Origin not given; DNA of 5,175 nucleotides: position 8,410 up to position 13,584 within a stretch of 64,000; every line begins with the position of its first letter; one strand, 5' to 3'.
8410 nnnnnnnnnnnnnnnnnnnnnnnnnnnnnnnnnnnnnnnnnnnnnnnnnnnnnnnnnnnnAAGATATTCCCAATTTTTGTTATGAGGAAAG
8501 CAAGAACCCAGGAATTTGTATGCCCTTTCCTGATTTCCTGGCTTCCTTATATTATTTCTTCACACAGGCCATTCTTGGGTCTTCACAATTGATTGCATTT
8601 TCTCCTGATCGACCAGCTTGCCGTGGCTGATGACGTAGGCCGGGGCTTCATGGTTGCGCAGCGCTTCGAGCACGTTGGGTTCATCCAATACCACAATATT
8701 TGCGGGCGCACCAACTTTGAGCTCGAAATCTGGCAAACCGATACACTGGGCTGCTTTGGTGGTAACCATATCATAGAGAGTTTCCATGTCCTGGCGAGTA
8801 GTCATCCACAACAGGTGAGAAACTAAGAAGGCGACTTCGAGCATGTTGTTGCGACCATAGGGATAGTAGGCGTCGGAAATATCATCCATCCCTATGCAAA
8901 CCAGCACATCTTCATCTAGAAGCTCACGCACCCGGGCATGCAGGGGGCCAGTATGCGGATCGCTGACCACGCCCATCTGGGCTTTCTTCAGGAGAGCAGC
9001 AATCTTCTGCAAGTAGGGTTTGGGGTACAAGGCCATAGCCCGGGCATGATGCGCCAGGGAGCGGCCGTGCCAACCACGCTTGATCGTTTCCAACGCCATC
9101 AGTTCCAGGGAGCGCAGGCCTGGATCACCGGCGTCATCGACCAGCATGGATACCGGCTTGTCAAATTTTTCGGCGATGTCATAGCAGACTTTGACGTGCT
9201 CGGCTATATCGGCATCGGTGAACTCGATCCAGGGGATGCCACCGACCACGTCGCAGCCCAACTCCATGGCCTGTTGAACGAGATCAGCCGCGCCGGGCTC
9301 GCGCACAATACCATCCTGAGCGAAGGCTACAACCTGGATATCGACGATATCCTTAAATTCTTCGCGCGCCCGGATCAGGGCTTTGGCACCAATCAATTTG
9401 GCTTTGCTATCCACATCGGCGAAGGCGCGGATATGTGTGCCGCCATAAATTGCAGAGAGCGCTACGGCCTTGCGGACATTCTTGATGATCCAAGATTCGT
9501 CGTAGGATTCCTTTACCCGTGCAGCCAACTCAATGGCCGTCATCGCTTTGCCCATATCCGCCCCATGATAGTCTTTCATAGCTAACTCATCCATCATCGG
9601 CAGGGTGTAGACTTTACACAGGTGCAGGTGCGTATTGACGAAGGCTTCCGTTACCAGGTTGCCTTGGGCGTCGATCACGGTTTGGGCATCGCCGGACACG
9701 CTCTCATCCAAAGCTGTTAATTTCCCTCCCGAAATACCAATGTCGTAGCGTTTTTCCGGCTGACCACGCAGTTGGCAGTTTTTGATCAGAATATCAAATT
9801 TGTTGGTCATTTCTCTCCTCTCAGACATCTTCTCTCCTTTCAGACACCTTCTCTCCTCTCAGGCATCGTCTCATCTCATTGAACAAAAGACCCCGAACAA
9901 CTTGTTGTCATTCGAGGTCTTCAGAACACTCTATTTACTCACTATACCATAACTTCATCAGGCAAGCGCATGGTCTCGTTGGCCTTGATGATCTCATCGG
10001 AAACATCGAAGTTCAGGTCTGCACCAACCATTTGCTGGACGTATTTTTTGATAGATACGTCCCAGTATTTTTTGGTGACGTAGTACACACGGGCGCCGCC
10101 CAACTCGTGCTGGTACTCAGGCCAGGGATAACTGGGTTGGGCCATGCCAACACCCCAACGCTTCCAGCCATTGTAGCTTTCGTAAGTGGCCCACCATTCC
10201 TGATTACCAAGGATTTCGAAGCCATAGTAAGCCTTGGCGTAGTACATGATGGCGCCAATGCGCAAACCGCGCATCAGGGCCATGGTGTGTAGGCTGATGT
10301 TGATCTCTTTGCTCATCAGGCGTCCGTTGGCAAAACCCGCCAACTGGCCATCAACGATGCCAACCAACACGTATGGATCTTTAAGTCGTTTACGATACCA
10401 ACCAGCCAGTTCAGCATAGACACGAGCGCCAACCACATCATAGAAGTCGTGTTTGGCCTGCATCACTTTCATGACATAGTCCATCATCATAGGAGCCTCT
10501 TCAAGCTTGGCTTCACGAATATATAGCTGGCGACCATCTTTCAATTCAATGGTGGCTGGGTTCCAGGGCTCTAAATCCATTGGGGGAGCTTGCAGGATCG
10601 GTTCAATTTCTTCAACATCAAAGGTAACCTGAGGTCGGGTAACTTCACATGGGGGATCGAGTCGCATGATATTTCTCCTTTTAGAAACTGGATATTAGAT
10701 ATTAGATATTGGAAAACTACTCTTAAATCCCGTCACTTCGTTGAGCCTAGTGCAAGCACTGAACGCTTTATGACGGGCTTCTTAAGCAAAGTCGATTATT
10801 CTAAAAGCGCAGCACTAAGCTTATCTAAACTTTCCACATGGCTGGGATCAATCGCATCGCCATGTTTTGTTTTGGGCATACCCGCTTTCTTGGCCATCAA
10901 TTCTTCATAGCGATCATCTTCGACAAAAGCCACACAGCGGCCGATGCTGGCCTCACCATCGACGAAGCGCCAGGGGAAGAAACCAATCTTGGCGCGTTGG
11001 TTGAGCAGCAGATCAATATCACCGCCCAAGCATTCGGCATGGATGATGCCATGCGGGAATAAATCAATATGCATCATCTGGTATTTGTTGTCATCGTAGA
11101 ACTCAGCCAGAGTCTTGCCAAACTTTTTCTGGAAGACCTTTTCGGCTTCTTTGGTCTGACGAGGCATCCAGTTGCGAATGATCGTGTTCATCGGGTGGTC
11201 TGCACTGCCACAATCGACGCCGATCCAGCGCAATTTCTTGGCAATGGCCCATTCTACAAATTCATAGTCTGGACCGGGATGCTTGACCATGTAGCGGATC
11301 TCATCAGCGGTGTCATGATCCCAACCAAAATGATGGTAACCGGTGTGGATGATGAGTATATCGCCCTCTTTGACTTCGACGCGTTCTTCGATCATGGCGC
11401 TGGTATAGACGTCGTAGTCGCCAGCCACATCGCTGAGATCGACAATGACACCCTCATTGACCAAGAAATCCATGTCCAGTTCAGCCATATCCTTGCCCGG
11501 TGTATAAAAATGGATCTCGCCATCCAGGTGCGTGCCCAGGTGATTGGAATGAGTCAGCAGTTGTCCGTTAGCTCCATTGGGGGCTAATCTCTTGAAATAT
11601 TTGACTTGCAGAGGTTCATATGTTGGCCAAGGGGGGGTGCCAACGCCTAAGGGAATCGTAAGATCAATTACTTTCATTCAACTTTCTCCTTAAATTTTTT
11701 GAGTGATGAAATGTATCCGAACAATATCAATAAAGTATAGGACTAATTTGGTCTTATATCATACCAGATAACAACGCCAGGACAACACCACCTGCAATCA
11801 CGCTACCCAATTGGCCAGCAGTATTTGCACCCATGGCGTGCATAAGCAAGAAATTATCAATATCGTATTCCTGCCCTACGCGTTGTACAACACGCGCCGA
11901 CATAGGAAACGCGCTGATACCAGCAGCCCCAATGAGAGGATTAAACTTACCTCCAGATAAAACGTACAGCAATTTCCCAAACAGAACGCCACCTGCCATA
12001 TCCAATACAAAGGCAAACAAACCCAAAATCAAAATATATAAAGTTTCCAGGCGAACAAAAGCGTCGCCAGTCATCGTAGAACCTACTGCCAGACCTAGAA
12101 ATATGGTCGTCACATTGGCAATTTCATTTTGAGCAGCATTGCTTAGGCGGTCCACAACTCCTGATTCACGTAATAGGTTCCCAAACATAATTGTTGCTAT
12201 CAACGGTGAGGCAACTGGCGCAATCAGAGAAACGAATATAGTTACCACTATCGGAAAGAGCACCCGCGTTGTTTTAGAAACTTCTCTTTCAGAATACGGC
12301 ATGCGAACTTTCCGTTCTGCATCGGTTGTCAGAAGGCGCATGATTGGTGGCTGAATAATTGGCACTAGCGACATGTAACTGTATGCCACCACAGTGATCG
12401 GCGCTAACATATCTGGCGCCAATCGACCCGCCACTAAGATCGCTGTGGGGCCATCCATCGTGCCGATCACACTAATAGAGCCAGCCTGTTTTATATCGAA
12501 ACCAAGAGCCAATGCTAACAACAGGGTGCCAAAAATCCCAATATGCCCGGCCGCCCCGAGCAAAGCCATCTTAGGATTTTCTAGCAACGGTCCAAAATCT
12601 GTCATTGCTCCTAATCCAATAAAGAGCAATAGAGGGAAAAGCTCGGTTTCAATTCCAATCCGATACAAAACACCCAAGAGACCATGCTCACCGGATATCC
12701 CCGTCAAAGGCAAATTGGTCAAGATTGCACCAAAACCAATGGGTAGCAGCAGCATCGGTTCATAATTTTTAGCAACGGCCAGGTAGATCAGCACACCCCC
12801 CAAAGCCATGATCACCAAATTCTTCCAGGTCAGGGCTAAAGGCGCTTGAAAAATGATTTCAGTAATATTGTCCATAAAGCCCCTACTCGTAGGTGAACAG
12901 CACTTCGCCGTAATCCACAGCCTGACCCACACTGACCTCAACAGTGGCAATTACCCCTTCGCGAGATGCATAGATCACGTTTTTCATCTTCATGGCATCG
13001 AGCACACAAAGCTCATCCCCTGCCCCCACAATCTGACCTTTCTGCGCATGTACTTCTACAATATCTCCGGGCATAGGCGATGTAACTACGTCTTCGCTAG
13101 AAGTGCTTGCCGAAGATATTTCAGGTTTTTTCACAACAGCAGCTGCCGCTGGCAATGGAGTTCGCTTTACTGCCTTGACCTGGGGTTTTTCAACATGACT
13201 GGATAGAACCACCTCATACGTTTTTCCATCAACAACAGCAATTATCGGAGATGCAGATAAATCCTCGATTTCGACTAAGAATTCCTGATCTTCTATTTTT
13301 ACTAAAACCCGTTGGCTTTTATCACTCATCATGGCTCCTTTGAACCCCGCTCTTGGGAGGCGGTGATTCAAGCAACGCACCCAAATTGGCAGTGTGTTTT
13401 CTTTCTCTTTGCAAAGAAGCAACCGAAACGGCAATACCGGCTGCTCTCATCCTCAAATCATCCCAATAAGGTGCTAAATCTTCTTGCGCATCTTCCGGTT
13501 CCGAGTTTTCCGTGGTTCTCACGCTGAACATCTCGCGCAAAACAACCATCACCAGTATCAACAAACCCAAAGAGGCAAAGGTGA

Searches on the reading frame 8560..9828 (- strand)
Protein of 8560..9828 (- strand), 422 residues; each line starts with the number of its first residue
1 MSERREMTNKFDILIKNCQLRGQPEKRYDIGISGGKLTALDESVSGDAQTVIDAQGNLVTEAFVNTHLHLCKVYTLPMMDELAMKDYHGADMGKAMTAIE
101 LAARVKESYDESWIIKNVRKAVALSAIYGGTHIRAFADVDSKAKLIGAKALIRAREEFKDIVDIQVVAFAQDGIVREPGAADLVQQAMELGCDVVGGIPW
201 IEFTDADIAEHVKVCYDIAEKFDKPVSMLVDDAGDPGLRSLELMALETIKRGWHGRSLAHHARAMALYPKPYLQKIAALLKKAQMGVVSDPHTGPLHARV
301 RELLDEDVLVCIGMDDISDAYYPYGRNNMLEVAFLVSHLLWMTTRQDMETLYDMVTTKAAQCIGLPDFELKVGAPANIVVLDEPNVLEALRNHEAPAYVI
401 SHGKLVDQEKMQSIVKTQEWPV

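Call 8: search_protein_families(library=pfam, proteins=[window:8560-9828:-])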
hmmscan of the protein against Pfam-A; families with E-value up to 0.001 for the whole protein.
window:8560-9828:- (422 aa): 2 families
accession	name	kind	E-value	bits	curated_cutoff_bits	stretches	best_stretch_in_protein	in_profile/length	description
PF07969.17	Amidohydro_3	-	7.6e-38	131.6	29.7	1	51-406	2-471/472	Amidohydrolase family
PF01979.26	Amidohydro_1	-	1.2e-08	35.1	25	1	298-406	233-345/345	Amidohydrolase family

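Call 20: search_protein_families(library=ncbifam, proteins=[window:8560-9828:-], max_evalue=1e-10)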
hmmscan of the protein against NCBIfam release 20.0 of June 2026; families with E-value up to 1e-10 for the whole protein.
window:8560-9828:- (422 aa): 8 families
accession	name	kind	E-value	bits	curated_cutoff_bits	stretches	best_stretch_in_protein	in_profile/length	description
NF005748.0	PRK07572.1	subfamily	1.4e-75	255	438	1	11-411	2-405/426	cytosine deaminase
NF004636.0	PRK05985.1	subfamily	5.7e-69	232.8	408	1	14-410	6-392/398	amidohydrolase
NF006685.0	PRK09230.1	subfamily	1.2e-62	211.7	483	1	12-411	5-409/426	cytosine deaminase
NF005312.0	PRK06846.1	subfamily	7.2e-38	130.5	447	1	26-409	31-408/412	amidohydrolase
NF005759.0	PRK07583.1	equivalog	7.7e-30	103.9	403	1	26-409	39-424/438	cytosine deaminase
NF005365.0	PRK06886.1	equivalog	5.7e-26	91.4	340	1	63-365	23-324/327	hypothetical protein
NF004701.0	PRK06038.1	equivalog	1.4e-11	43.7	609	0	11-85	4-81/432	N-ethylammeline chlorohydrolase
NF006841.0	PRK09357.2-2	equivalog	5.9e-11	41.7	640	0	323-383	317-377/421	dihydroorotase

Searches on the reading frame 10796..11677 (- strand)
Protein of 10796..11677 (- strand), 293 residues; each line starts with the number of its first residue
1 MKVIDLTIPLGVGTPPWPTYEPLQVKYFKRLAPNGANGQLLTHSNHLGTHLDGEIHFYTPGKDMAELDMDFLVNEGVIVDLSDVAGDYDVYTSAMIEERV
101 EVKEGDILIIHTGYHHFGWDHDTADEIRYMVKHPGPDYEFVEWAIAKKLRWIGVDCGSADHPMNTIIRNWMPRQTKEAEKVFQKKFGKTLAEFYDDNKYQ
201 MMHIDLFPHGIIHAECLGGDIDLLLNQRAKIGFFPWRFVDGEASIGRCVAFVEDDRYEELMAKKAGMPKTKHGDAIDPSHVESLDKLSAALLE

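Call 8: search_protein_families(library=pfam, proteins=[window:10796-11677:-])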
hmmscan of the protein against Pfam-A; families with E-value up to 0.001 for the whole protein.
window:10796-11677:- (293 aa): 1 family
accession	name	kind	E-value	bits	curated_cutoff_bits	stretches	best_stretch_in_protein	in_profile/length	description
PF04199.19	Cyclase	-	9.5e-31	107.4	23.1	1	4-161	1-142/142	Putative cyclase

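Call 36: search_protein_families(library=ncbifam, proteins=[window:10796-11677:-], max_evalue=0.00001)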
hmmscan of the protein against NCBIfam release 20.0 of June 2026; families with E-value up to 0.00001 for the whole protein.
window:10796-11677:- (293 aa): 1 family
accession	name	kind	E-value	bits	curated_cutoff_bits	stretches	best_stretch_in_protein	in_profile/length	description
TIGR03035.1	trp_arylform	equivalog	6.5e-09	36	223.05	1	3-160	2-148/206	arylformamidase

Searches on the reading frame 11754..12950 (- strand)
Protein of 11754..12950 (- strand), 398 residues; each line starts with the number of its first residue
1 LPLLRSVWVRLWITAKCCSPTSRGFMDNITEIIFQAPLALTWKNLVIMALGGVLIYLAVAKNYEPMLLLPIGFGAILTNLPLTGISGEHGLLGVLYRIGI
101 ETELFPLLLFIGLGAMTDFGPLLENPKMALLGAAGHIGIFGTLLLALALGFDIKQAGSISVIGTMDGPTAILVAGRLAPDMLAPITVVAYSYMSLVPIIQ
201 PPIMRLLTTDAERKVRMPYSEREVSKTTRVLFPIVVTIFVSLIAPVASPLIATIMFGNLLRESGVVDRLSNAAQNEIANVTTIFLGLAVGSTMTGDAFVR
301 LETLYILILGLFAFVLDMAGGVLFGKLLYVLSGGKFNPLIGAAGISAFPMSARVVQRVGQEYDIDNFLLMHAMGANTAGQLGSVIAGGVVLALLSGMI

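Call 8: search_protein_families(library=pfam, proteins=[window:11754-12950:-])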
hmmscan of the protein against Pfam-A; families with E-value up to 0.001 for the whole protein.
window:11754-12950:- (398 aa): 1 family
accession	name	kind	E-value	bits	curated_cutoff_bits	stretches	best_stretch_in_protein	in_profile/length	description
PF03977.18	OAD_beta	-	6e-150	499.5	31.6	1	44-394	2-349/349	Na+-transporting oxaloacetate decarboxylase beta subunit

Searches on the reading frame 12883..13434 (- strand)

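Call 8: search_protein_families(library=pfam, proteins=[window:12883-13434:-])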
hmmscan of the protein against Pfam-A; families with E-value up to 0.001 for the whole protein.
window:12883-13434:- (183 aa): 4 families
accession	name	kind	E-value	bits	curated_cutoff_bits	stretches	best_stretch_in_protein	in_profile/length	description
PF00364.28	Biotin_lipoyl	-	3.9e-16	59.1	22.1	1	116-181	2-72/73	Biotin-requiring enzyme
PF13437.12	HlyD_3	-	2.4e-07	31.9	22.2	0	116-145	1-30/106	HlyD family secretion protein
PF13533.13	Biotin_lipoyl_2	-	5.1e-07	29.8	29.8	0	117-146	3-32/32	Biotin-lipoyl like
PF16576.10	HlyD_D23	-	0.00025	20.8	30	0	152-181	109-138/214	Barrel-sandwich domain of CusB or HlyD membrane-fusion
